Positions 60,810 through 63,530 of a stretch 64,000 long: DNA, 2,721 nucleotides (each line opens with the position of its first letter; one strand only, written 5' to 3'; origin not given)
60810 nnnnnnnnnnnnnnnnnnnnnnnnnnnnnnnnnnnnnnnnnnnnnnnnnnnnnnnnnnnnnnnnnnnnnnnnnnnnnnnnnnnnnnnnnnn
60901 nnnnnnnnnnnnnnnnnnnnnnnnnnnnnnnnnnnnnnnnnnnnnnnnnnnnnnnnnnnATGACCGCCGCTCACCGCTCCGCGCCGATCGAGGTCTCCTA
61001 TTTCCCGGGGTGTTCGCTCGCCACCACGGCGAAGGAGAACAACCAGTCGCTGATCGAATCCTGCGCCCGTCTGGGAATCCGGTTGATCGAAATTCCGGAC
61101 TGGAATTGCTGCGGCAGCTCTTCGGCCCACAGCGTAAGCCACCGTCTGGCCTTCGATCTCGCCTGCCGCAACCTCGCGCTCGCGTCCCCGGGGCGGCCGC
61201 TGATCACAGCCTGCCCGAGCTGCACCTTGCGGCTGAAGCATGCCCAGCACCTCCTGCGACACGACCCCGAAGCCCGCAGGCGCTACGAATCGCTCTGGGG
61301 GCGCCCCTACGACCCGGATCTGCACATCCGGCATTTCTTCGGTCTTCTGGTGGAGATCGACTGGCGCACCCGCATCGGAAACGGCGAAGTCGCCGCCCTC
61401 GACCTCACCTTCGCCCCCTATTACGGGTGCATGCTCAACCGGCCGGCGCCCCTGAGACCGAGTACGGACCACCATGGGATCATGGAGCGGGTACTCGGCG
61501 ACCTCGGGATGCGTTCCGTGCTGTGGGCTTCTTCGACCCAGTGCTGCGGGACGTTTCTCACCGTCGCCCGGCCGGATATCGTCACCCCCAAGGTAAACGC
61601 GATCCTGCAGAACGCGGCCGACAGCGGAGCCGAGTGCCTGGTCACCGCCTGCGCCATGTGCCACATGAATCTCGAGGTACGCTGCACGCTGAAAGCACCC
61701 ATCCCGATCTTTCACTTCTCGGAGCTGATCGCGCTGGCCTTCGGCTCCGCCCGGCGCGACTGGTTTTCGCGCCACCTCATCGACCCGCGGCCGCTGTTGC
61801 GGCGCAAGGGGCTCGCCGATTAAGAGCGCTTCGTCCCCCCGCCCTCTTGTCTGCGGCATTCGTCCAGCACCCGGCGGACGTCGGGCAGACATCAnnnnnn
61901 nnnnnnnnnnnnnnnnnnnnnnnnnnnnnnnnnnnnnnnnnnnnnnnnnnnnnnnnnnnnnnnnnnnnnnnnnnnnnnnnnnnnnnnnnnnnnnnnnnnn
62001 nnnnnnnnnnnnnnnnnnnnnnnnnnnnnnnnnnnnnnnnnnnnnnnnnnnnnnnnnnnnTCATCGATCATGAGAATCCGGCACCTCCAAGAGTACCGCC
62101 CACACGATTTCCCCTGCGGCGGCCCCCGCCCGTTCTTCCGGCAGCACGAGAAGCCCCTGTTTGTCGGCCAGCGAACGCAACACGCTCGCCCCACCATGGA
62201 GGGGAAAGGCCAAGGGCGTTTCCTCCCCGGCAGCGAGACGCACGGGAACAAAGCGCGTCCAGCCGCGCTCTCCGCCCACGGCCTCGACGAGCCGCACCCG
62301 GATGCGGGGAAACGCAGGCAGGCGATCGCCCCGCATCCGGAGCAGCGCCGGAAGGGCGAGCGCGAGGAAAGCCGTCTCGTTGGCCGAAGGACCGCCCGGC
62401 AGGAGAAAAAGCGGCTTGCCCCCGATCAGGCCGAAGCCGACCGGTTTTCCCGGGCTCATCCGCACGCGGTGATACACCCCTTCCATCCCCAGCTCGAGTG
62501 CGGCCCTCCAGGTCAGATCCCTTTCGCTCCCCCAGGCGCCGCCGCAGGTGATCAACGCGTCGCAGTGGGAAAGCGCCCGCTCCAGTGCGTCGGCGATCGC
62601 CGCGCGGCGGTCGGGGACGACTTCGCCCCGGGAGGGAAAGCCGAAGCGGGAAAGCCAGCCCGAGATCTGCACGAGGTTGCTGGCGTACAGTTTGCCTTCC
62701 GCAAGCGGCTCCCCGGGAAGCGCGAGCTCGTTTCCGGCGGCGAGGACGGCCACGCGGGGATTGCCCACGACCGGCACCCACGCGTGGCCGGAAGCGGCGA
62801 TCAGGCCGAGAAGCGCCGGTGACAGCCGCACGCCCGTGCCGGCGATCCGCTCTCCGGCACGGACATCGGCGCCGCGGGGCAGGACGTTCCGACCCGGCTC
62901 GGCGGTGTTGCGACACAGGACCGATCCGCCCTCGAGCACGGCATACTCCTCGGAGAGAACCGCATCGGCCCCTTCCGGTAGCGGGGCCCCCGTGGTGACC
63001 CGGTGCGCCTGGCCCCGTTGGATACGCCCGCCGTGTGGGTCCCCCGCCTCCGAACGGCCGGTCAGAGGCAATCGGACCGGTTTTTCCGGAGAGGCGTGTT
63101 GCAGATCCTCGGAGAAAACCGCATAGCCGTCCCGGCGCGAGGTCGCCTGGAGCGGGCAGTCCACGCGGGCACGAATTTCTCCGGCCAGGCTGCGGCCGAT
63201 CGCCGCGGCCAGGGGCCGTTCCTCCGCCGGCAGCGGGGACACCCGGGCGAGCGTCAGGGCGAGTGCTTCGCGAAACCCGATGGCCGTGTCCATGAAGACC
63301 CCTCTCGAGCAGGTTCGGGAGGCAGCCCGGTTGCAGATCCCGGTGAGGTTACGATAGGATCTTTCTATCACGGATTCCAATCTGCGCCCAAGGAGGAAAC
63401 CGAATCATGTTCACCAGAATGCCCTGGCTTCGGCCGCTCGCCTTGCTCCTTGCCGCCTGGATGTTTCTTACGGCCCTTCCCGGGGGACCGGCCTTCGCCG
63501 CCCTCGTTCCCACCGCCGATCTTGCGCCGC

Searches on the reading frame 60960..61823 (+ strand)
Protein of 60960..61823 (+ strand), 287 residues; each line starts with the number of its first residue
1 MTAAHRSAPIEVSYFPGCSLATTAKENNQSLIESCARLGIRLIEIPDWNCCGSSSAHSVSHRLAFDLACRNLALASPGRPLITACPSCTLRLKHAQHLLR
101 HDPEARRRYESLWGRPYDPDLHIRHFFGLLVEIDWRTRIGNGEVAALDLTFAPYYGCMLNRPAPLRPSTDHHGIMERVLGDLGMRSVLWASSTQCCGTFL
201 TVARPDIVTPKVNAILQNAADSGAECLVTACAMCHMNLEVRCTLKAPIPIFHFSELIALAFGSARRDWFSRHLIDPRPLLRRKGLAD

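Call 49: search_protein_families(library=pfam, proteins=[window:60960-61823:+], max_evalue=0.0001)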
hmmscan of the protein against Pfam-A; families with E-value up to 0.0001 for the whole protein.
window:60960-61823:+ (287 aa): 1 family
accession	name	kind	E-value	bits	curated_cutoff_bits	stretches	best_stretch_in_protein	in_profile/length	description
PF02754.22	CCG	-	1.1e-21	77.2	20.6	2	12-93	1-85/85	Cysteine-rich domain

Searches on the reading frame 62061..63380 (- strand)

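Call 49: search_protein_families(library=pfam, proteins=[window:62061-63380:-], max_evalue=0.0001)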
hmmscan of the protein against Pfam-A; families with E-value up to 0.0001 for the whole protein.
window:62061-63380:- (439 aa): 3 families
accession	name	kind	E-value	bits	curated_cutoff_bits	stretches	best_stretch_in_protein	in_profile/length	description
PF03453.22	MoeA_N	-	3.5e-35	121.5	30.8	1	36-198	3-160/160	MoeA N-terminal region (domain I and II)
PF00994.29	MoCF_biosynth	-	2.9e-19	69.6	26.6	1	211-347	1-143/144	Probable molybdopterin binding domain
PF03454.20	MoeA_C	-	3.7e-09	37.1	22.1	1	362-429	2-70/72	MoeA C-terminal region (domain IV)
